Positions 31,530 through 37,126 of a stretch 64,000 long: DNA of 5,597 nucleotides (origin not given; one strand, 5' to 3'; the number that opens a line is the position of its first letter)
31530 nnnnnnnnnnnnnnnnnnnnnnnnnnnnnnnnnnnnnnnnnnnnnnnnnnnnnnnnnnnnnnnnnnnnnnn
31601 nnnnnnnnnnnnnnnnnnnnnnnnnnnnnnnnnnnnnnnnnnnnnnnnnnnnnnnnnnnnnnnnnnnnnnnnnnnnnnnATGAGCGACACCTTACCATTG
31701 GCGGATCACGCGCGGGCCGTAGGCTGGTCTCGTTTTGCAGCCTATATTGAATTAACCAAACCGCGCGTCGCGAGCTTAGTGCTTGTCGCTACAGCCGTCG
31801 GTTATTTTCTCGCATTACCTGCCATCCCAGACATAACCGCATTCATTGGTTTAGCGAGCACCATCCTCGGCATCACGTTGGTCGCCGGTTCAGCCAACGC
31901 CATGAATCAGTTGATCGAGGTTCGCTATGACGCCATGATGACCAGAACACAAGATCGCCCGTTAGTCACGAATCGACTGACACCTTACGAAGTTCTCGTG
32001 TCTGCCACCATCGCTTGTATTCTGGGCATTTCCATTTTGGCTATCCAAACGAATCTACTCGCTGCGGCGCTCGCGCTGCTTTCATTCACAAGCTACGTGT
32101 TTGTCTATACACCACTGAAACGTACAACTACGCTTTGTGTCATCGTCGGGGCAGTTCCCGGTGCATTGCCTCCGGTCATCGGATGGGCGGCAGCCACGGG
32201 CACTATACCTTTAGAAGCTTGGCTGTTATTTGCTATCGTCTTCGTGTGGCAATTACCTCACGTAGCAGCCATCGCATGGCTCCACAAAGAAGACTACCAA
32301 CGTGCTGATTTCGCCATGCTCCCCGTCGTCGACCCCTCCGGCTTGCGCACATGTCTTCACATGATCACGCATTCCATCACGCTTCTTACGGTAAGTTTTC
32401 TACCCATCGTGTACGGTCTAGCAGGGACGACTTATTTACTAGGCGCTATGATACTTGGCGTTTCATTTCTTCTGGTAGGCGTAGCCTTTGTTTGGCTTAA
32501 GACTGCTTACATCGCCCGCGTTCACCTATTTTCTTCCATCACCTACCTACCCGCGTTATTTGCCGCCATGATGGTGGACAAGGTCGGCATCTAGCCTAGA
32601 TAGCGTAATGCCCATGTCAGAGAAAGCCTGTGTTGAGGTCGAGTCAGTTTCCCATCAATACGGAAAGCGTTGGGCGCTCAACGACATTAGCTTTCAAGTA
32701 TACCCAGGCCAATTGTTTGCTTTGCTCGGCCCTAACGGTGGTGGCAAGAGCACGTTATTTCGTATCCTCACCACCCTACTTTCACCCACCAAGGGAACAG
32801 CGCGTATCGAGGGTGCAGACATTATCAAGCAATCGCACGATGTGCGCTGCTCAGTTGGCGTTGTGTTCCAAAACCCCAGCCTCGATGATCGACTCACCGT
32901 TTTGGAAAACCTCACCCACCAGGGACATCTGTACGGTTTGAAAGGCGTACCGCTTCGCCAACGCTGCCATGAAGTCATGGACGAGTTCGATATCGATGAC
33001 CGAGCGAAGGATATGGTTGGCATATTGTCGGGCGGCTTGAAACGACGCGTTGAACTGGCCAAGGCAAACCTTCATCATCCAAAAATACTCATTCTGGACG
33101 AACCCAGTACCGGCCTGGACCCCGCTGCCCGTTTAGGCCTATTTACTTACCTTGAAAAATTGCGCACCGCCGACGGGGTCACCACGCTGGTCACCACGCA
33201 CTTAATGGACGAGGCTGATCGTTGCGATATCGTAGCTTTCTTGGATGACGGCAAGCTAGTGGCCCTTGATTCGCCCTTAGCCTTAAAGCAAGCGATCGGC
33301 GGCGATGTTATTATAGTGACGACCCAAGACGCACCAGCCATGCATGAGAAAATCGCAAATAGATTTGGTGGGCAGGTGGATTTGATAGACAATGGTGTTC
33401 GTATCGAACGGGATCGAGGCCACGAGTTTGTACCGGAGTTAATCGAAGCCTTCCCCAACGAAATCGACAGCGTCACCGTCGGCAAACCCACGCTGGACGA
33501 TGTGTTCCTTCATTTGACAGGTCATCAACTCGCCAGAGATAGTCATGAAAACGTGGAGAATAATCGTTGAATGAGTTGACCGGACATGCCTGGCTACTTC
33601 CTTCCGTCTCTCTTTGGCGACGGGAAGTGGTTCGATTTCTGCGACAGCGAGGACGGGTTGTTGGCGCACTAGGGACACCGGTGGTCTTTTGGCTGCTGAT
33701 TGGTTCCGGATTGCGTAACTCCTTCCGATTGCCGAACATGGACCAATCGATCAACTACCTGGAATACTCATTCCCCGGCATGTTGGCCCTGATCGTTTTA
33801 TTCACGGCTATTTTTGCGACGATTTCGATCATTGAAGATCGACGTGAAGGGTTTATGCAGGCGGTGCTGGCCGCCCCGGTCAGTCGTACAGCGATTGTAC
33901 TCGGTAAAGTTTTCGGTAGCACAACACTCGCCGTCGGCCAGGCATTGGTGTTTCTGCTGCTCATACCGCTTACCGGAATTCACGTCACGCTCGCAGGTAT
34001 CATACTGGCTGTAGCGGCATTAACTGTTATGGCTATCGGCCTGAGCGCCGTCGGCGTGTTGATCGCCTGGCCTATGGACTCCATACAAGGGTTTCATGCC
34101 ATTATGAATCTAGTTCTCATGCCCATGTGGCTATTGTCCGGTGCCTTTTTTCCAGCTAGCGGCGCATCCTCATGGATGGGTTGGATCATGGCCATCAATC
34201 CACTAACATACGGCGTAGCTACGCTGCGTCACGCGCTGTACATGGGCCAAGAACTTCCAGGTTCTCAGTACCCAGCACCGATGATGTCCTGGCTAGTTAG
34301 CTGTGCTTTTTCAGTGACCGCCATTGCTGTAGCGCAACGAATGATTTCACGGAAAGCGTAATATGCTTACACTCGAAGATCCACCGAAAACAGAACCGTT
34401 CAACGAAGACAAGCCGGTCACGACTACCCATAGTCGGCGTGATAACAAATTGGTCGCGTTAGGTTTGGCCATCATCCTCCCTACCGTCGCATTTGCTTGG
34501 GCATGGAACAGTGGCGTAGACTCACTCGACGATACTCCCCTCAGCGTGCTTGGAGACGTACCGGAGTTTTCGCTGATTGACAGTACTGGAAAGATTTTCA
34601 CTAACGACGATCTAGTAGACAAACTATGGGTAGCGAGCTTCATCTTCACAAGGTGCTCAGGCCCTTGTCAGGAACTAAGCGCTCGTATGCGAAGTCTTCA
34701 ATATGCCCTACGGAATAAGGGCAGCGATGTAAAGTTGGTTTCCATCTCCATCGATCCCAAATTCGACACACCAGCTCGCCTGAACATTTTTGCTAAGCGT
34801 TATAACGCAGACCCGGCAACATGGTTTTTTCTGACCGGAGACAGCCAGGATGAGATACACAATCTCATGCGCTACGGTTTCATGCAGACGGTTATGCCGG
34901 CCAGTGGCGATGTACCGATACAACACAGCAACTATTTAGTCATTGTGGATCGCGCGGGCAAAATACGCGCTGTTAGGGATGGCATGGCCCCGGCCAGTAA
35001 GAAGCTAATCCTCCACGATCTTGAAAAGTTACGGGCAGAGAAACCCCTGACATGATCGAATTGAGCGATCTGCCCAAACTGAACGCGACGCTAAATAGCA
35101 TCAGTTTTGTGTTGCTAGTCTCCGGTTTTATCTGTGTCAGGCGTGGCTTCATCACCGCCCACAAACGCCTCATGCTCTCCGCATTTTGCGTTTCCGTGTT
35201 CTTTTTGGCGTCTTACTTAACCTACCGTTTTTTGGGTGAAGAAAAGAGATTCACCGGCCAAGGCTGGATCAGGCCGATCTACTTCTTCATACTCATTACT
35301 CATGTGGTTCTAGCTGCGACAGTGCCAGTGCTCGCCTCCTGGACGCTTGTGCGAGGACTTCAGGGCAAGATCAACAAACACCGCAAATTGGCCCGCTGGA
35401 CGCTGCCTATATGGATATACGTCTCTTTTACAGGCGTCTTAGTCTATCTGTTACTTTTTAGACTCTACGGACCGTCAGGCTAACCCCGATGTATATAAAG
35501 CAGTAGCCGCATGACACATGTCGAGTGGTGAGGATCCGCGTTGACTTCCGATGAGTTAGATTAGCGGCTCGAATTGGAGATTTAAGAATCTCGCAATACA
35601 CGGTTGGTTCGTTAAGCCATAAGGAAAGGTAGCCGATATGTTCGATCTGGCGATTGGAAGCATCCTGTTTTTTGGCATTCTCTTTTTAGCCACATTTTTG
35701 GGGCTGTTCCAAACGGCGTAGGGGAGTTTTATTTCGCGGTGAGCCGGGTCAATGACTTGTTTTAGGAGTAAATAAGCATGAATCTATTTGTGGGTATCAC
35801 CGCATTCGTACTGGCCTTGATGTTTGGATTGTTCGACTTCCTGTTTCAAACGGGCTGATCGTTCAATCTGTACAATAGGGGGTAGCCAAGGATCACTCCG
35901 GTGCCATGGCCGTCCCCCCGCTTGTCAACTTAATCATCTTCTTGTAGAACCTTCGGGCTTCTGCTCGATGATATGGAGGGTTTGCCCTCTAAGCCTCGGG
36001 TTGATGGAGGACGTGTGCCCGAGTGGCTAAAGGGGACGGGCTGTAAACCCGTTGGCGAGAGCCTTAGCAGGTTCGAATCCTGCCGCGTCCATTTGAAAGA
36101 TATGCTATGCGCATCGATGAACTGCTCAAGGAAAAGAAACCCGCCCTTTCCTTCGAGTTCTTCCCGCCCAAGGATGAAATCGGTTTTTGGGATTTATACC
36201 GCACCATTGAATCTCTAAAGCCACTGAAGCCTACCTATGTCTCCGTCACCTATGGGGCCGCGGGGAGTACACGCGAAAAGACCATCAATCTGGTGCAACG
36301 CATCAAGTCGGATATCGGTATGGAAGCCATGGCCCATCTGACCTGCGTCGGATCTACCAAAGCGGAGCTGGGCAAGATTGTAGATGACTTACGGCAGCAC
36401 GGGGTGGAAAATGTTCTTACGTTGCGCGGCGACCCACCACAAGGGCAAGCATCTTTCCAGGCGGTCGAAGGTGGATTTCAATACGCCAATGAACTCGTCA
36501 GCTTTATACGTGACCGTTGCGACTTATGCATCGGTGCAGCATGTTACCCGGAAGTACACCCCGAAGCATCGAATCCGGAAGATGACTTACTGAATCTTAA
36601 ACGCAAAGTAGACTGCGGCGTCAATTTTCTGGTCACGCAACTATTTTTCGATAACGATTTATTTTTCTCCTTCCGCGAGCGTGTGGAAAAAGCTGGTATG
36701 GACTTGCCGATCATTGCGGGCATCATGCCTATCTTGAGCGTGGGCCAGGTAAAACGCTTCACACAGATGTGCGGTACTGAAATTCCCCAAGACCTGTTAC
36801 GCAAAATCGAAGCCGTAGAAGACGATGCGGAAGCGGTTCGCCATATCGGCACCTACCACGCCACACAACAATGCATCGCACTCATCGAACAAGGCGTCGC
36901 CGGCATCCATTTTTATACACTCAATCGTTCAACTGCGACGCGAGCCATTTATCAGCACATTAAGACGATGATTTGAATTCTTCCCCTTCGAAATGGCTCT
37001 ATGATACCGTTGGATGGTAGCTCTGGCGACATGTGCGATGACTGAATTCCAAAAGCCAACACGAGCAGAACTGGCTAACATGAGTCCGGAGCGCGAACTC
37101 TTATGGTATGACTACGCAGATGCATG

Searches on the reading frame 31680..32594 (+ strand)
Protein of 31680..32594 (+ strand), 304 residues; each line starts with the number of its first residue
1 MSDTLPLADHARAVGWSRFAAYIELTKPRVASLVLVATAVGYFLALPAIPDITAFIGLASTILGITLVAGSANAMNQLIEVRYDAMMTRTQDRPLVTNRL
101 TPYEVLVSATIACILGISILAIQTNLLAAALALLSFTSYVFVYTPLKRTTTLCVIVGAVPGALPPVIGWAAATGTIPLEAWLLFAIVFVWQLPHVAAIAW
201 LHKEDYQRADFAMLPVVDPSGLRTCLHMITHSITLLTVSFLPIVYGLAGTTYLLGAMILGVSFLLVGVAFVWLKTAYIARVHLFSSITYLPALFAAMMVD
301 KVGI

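Call 36: search_protein_families(library=pfam, proteins=[window:31680-32594:+], max_evalue=0.001)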
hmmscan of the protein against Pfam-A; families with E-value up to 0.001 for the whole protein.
window:31680-32594:+ (304 aa): 1 family
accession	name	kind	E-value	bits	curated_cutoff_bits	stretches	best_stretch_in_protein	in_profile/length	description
PF01040.23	UbiA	-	4.1e-50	170.8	34.2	1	34-275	1-236/250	UbiA prenyltransferase family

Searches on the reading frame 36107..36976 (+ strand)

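Call 36: search_protein_families(library=pfam, proteins=[window:36107-36976:+], max_evalue=0.001)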
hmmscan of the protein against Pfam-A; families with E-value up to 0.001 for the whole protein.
window:36107-36976:+ (289 aa): 1 family
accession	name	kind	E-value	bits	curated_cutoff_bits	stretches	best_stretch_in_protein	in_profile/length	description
PF02219.23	MTHFR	-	1.2e-98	330.4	24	1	2-285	1-286/287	Methylenetetrahydrofolate reductase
